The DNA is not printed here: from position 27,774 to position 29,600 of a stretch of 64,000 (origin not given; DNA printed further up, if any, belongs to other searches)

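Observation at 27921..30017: NadR-like P-loop kinase fused to a UGPase-like nucleotidyltransferase (DUF4301-type) domain, next to PnuC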

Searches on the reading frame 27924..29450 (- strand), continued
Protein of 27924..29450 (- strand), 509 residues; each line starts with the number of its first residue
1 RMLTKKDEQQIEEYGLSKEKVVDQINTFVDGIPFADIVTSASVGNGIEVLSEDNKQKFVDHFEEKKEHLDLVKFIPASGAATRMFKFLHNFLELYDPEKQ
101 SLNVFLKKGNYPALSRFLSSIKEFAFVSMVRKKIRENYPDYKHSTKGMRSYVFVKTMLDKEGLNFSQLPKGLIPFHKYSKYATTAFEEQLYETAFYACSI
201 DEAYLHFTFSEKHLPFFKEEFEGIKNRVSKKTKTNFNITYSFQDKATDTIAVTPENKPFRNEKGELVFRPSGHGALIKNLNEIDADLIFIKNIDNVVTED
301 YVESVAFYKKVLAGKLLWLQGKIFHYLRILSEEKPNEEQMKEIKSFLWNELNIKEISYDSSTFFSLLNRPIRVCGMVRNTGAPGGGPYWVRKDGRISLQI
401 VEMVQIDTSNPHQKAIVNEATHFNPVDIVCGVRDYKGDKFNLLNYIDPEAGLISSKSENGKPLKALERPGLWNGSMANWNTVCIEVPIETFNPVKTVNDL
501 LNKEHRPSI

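Call 41: search_protein_representatives(alignment_id=A1)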
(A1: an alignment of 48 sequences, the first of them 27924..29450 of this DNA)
Query: 48 sequences, 509 profile positions. Proteins with E-value up to 0.001 (for the whole library): 3318; up to 1e-10: 2445; up to 1e-30: 1301. The best 150 are listed.
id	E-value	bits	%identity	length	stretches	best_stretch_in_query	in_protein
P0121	6.7e-191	651.8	-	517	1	2-506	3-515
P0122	1.8e-182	624.0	-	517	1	2-506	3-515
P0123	2.3e-179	613.7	-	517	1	2-506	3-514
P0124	1.2e-177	608.1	-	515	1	2-506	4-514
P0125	2.3e-176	603.9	-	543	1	3-508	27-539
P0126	1.4e-173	594.6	-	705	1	3-506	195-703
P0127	3.5e-172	590.1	-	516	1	1-506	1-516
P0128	3.8e-171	586.7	-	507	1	2-506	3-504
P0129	6.1e-170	582.7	-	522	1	1-507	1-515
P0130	2.5e-167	574.1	-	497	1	2-508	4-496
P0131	1.3e-165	568.4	-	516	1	1-506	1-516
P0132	1.3e-163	561.9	-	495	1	1-508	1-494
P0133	6.2e-162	556.3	-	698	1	6-507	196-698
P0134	1.5e-161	555.0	-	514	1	1-506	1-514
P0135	3.0e-161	554.0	-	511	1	2-505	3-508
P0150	3.0e-155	534.2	-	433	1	92-506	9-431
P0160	2.4e-154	531.3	-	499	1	2-505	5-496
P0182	2.2e-149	514.9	-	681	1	2-501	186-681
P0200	7.7e-147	506.5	-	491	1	1-506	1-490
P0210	8.8e-146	503.0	-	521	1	3-508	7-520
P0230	2.8e-142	491.4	-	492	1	3-507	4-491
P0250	1.5e-139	482.4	-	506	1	4-507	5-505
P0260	5.3e-139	480.6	-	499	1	2-506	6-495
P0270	1.8e-138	478.8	-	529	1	2-507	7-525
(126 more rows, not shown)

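Call 46: find_encoding_contigs(protein=P0182, flank=6000, max_places=2)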
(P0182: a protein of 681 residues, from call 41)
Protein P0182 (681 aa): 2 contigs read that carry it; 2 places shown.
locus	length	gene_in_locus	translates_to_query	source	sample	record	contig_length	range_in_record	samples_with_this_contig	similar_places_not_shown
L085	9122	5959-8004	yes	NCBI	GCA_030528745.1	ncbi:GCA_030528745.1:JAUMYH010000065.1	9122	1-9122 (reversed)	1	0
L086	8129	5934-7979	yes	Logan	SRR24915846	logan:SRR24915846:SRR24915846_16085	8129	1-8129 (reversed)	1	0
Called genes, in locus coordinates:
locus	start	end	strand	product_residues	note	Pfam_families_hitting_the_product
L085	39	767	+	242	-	PF27366:MwoI_N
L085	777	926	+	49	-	PF02272:DHHA1 (weak)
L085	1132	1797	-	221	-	PF02602:HEM4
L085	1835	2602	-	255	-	PF13489:Methyltransf_23, PF08241:Methyltransf_11, PF08242:Methyltransf_12 (weak), PF13649:Methyltransf_25, PF01209:Ubie_methyltran, PF13847:Methyltransf_31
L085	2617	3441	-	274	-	PF00557:Peptidase_M24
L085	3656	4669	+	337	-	-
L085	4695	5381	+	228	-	PF00072:Response_reg, PF00486:Trans_reg_C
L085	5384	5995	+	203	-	PF04973:NMN_transporter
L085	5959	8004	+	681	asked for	PF13521:AAA_28, PF14134:DUF4301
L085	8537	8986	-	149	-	PF09424:YqeY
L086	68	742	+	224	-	PF27366:MwoI_N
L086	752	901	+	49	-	PF02272:DHHA1 (weak)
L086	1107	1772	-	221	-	PF02602:HEM4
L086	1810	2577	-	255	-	PF13489:Methyltransf_23, PF08241:Methyltransf_11, PF08242:Methyltransf_12 (weak), PF13649:Methyltransf_25, PF01209:Ubie_methyltran, PF13847:Methyltransf_31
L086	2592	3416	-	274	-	PF00557:Peptidase_M24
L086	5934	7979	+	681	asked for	PF13521:AAA_28, PF14134:DUF4301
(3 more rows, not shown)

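Call 47: list_cluster_members(proteins=[P0126, P0133, P0182, P0121, P0150, P0200, P0230, P0250, P0260, P0270])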
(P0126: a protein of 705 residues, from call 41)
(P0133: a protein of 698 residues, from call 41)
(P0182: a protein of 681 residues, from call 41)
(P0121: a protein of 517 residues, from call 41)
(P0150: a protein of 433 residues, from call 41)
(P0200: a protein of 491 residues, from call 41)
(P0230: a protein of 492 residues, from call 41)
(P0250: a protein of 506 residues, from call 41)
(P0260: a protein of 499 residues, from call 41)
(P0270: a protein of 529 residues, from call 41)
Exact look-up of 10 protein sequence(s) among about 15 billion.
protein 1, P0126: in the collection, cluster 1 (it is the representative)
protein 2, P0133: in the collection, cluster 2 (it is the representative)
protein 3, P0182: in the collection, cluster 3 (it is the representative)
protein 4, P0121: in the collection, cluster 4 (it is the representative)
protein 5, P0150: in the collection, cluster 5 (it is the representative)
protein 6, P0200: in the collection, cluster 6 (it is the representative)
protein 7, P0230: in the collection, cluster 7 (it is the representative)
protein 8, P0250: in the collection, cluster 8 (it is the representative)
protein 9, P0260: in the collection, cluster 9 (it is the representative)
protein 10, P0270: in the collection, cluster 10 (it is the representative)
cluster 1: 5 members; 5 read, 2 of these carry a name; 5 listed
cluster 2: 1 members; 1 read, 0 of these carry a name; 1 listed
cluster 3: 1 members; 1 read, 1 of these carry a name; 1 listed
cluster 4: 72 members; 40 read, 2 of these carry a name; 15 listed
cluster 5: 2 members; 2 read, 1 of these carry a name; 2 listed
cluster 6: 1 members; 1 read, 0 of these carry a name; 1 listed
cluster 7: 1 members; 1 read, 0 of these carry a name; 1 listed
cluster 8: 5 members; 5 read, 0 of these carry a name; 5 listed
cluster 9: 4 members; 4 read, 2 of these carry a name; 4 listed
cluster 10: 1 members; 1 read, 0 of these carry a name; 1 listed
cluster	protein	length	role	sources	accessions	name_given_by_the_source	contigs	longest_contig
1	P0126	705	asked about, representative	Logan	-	-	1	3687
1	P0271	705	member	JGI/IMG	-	nicotinamide riboside kinase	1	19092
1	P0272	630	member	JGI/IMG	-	hypothetical protein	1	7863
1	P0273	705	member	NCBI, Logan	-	-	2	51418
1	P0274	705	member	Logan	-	-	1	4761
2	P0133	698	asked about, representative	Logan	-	-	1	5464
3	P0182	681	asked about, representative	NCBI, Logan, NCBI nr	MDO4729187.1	MAG: DUF4301 family protein [Bacteroidota bacterium] | DUF4301 family protein [Bacteroidota bacterium]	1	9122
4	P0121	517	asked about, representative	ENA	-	-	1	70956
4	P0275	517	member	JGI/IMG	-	hypothetical protein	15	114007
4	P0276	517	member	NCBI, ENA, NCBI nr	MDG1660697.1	MAG: DUF4301 family protein [Winogradskyella sp.] | DUF4301 family protein [Winogradskyella sp.]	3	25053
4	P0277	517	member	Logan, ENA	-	-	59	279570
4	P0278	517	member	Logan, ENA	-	-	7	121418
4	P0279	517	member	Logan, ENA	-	-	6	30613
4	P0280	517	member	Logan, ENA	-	-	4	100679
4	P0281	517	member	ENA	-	-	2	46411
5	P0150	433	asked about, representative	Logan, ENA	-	-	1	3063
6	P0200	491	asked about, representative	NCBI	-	-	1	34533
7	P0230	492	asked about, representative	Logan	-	-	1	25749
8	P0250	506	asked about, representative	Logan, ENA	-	-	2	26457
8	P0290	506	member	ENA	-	-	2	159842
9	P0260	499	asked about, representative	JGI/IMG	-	-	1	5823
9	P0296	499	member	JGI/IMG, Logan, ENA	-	-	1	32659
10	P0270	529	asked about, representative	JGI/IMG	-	-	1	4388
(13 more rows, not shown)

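Call 48: find_encoding_contigs(protein=P0296, flank=6000, max_places=1)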
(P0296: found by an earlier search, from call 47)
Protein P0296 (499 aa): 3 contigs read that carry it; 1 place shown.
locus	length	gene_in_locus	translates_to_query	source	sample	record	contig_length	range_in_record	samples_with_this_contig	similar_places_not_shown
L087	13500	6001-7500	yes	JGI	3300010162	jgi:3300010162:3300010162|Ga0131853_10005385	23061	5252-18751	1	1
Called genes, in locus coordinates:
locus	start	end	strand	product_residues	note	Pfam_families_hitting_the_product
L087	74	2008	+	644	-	PF00884:Sulfatase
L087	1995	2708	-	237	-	PF20772:TACO1_YebC_N, PF01709:Transcrip_reg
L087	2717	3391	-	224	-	PF13174:TPR_6 (faint), PF00515:TPR_1 (faint), PF13432:TPR_16 (faint), PF14559:TPR_19 (faint), PF07719:TPR_2 (faint), PF13428:TPR_14 (faint), PF13424:TPR_12 (weak)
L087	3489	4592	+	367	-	PF02463:SMC_N, PF13175:AAA_15, PF13476:AAA_23, PF13304:AAA_21 (weak)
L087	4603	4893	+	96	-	PF05258:DciA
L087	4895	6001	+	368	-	PF00389:2-Hacid_dh, PF02826:2-Hacid_dh_C, PF11890:DUF3410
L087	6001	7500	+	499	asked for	PF14134:DUF4301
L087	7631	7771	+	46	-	-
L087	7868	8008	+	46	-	-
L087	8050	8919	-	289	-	PF00763:THF_DHG_CYH, PF02882:THF_DHG_CYH_C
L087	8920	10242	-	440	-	PF02881:SRP54_N, PF06414:Zeta_toxin (weak), PF13401:AAA_22 (faint), PF00448:SRP54, PF02978:SRP_SPB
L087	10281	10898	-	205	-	PF01300:Sua5_yciO_yrdC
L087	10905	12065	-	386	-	PF00278:Orn_DAP_Arg_deC, PF02784:Orn_Arg_deC_N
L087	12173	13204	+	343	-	PF01916:DS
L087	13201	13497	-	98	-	-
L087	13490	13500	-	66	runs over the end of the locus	-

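Call 49: find_encoding_contigs(protein=P0200, flank=6000, max_places=1)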
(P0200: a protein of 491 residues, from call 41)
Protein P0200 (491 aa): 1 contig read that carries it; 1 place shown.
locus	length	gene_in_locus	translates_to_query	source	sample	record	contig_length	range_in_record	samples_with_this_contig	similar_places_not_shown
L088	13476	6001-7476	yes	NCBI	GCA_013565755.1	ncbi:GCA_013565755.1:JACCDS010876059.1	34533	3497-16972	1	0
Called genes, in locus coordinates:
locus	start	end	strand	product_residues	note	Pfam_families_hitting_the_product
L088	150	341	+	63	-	-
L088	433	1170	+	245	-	PF09697:Porph_ging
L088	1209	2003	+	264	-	-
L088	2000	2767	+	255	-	-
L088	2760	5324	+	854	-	-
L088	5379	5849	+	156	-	-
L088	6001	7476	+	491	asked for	PF14134:DUF4301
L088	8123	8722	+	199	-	PF00440:TetR_N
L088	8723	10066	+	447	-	PF02321:OEP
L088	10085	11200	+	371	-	PF25919:BSH_CusB (faint), PF25917:BSH_RND, PF25973:BSH_CzcB (weak), PF25893:HH_CzcB, PF25954:Beta-barrel_RND_2 (faint), PF25967:RND-MFP_C (weak)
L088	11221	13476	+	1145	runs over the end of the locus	PF00873:ACR_tran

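Call 50: find_encoding_contigs(protein=P0230, flank=6000, max_places=1)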
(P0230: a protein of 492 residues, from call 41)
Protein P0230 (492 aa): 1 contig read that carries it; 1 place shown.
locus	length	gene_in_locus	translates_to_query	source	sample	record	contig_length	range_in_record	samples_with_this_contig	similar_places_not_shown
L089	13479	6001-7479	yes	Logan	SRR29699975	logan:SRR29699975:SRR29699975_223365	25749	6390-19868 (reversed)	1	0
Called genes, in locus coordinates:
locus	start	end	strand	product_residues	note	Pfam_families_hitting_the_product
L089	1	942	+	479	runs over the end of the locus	PF01336:tRNA_anti-codon, PF00152:tRNA-synt_2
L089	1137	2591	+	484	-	PF00309:Sigma54_AID, PF04963:Sigma54_CBD, PF04552:Sigma54_DBD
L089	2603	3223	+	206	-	-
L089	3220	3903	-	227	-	PF10895:DUF2715 (faint), PF13568:OMP_b-brl_2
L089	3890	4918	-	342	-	PF00106:adh_short (weak), PF01073:3Beta_HSD, PF01370:Epimerase, PF02719:Polysacc_synt_2, PF04321:RmlD_sub_bind, PF08659:KR (weak), PF16363:GDP_Man_Dehyd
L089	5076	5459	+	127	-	-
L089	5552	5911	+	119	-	PF01627:Hpt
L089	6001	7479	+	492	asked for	PF14134:DUF4301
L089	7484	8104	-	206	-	PF00005:ABC_tran, PF02463:SMC_N (faint), PF13304:AAA_21 (faint)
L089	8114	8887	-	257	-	PF25084:LbH_EIF2B (faint), PF25087:GMPPB_C (weak), PF00132:Hexapep, PF13720:Acetyltransf_11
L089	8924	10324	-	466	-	PF03331:LpxC, PF07977:FabA, PF22817:ApeP-like, PF22818:ApeI-like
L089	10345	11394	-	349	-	PF04613:LpxD, PF21711:DCTN5 (faint), PF25084:LbH_EIF2B, PF25087:GMPPB_C, PF14602:Hexapep_2 (faint), PF00132:Hexapep, PF25084:LbH_EIF2B, PF00132:Hexapep (weak)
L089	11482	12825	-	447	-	PF01882:DUF58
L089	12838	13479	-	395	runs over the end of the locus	PF20030:bpMoxR, PF00004:AAA, PF07726:AAA_3, PF07728:AAA_5, PF17863:AAA_lid_2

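Call 51: find_encoding_contigs(protein=P0290, flank=6000, max_places=1)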
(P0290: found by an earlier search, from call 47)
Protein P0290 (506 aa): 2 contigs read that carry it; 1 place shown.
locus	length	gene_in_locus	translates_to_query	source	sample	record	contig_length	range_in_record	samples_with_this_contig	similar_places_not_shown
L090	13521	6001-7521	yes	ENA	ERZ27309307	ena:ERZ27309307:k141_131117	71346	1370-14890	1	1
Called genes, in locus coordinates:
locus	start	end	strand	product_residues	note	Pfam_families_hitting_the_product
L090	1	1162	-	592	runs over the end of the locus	PF04389:Peptidase_M28, PF13180:PDZ_2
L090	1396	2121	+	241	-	PF00977:His_biosynth, PF01884:PcrB (faint), PF01207:Dus (faint)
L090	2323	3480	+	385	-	PF00070:Pyr_redox (faint), PF00890:FAD_binding_2 (weak), PF01266:DAO, PF03486:HI0933_like (faint), PF07992:Pyr_redox_2 (faint), PF13738:Pyr_redox_3 (faint)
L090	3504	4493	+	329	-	PF01368:DHH, PF02272:DHHA1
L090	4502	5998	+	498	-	PF02789:Peptidase_M17_N, PF00883:Peptidase_M17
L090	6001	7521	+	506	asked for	PF14134:DUF4301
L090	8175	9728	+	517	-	PF10150:RNase_E_G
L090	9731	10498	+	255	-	PF04055:Radical_SAM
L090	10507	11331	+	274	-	PF02649:GCHY-1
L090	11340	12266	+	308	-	PF04389:Peptidase_M28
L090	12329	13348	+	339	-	PF07584:BatA (faint), PF00092:VWA, PF13519:VWA_2, PF13768:VWA_3 (faint)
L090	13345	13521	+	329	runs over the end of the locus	PF07584:BatA, PF00092:VWA, PF13519:VWA_2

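Call 55: find_related_loci(query=A3, collection=metagenome_contigs, flank=6000)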
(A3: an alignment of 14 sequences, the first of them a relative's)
Query A3 (499 aa) in metagenome_contigs; peptide patterns used: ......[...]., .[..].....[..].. (x = any residue, [..] = any of these).
600 stretches matched a pattern (row limit reached: there are more); 598 encode a relative of the query (tblastn E <= 1e-3); the best 80 are kept; 80 distinct loci.
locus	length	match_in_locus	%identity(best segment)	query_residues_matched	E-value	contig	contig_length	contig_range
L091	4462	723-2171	52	6-494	2e-162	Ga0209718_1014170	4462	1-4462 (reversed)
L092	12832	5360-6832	51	4-494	6e-155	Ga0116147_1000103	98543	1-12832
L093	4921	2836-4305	49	6-494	2e-157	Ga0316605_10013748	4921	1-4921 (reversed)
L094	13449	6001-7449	51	6-494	3e-154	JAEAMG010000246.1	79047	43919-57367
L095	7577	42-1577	48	6-496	8e-148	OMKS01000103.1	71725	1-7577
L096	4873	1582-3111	48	6-494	1e-149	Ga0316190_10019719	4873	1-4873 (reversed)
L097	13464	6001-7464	49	6-494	7e-147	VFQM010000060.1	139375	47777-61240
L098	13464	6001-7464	50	6-494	4e-145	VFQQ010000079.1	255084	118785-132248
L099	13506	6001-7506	47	6-494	7e-145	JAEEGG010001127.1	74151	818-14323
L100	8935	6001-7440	50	24-494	1e-144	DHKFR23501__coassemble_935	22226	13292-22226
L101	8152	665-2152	52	6-494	7e-144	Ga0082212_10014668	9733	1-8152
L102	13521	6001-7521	49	6-495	7e-144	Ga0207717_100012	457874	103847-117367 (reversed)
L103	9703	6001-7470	46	6-494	6e-143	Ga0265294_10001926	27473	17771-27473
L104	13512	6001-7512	46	6-494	1e-142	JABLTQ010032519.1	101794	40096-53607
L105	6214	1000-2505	47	7-494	6e-143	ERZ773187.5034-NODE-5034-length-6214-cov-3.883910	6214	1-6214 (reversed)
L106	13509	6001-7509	46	6-494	2e-142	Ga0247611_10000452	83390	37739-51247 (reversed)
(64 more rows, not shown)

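Call 60: search_protein_families(library=pfam, proteins=[L106:3642-6170:-, L093:1668-2840:+], max_evalue=0.00001)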
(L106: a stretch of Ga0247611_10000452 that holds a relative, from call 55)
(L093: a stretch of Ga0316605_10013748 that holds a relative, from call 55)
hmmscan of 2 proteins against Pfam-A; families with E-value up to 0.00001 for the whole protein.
L106:3642-6170:- (842 aa): 5 families
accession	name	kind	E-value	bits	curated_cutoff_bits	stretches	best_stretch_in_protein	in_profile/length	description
PF04607.23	RelA_SpoT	-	5.2e-36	123.8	27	1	357-470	1-110/113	Region found in RelA / SpoT proteins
PF13328.12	HD_4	-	4.3e-24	85.5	27.2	1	170-297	24-155/156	HD domain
PF02824.27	TGS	-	4.7e-19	68.6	22.2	1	509-568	1-60/60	TGS domain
PF13291.12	ACT_4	-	2.3e-15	57.5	27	1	765-841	3-80/80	ACT domain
PF19296.4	RelA_AH_RIS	-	6.5e-06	26.8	23.8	0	580-741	2-173/185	RelA/SpoT, AH and RIS domains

L093:1668-2840:+ (390 aa): 3 families
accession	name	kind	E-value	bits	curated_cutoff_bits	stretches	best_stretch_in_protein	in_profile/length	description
PF02826.25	2-Hacid_dh_C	-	4.9e-30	104.7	25.1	1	189-282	81-178/178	D-isomer specific 2-hydroxyacid dehydrogenase, NAD binding domain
PF00389.36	2-Hacid_dh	-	2.3e-19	69.9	24.6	1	26-305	22-125/134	D-isomer specific 2-hydroxyacid dehydrogenase, catalytic domain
PF11890.14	DUF3410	-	4.3e-10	39.7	31.4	1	330-374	15-62/81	Domain of unknown function (DUF3410)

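Call 63: find_encoding_contigs(protein=P0273, flank=5000, max_places=1)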
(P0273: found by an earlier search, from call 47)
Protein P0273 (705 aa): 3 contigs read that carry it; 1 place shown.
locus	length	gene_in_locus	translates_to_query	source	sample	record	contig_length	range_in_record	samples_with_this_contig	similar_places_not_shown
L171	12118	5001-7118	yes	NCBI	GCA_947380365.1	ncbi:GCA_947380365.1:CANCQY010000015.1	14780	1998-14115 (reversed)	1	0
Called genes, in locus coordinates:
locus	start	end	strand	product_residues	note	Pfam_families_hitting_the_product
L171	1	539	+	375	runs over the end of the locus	PF04055:Radical_SAM, PF06969:HemN_C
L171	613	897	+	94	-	PF01541:GIY-YIG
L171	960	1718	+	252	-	PF04199:Cyclase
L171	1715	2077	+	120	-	PF04237:YjbR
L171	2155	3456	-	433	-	PF05221:AdoHcyase, PF02826:2-Hacid_dh_C, PF00670:AdoHcyase_NAD, PF07991:KARI_N (weak)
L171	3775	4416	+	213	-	PF01648:ACPS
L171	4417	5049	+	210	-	PF04973:NMN_transporter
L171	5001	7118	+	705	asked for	PF13521:AAA_28, PF14134:DUF4301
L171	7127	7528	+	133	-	PF00472:RF-1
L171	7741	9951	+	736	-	PF07715:Plug, PF00593:TonB_dep_Rec_b-barrel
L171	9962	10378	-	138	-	-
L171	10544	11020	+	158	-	PF03449:GreA_GreB_N, PF01272:GreA_GreB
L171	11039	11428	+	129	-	PF11969:DcpS_C, PF01230:HIT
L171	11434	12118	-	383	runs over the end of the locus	PF00512:HisKA (weak), PF02518:HATPase_c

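Call 64: find_encoding_contigs(protein=P0133, flank=5000, max_places=1)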
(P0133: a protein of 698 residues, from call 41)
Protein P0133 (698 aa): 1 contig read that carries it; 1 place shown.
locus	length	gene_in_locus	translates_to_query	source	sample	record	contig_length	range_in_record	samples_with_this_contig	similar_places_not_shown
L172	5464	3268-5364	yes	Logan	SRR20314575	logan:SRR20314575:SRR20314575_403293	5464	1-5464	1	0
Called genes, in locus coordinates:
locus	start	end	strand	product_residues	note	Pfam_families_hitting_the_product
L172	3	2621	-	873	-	?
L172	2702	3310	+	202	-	PF04973:NMN_transporter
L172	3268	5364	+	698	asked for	PF13521:AAA_28, PF14134:DUF4301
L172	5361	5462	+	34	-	?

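Call 78: find_encoding_contigs(protein=P0125, flank=5000, max_places=1)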
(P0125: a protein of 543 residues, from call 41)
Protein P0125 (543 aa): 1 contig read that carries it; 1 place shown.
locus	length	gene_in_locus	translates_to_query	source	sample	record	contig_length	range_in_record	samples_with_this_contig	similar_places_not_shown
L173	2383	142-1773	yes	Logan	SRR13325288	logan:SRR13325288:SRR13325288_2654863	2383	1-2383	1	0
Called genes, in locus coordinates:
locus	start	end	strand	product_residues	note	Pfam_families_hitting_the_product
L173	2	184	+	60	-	?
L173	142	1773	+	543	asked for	PF14134:DUF4301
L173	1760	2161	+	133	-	PF00472:RF-1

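Call 79: find_encoding_contigs(protein=P0160, flank=5000, max_places=1)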
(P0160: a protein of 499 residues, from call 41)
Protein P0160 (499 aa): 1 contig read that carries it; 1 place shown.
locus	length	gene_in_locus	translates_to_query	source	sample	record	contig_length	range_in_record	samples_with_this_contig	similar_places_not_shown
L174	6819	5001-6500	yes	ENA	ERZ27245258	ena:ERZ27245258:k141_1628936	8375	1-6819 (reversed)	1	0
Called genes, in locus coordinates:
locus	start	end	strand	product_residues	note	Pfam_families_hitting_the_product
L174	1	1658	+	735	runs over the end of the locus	PF13715:CarbopepD_reg_2, PF07715:Plug (weak), PF00593:TonB_dep_Rec_b-barrel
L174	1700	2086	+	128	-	PF00403:HMA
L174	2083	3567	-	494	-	PF13098:Thioredoxin_2 (faint), PF17127:DUF5106 (weak), PF00578:AhpC-TSA (weak), PF13905:Thioredoxin_8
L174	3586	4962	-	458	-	PF14289:DUF4369 (faint), PF17127:DUF5106, PF00578:AhpC-TSA, PF08534:Redoxin (weak), PF13098:Thioredoxin_2 (weak), PF13905:Thioredoxin_8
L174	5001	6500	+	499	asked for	PF14134:DUF4301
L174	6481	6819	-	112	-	?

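Call 80: find_encoding_contigs(protein=P0210, flank=5000, max_places=1)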
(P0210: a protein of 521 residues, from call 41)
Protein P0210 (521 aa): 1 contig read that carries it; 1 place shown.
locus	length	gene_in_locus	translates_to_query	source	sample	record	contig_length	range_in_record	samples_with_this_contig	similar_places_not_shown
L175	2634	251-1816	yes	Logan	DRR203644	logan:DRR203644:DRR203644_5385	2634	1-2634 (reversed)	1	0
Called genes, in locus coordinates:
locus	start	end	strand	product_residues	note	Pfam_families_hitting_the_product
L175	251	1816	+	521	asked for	PF14134:DUF4301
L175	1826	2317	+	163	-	-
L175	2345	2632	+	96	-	?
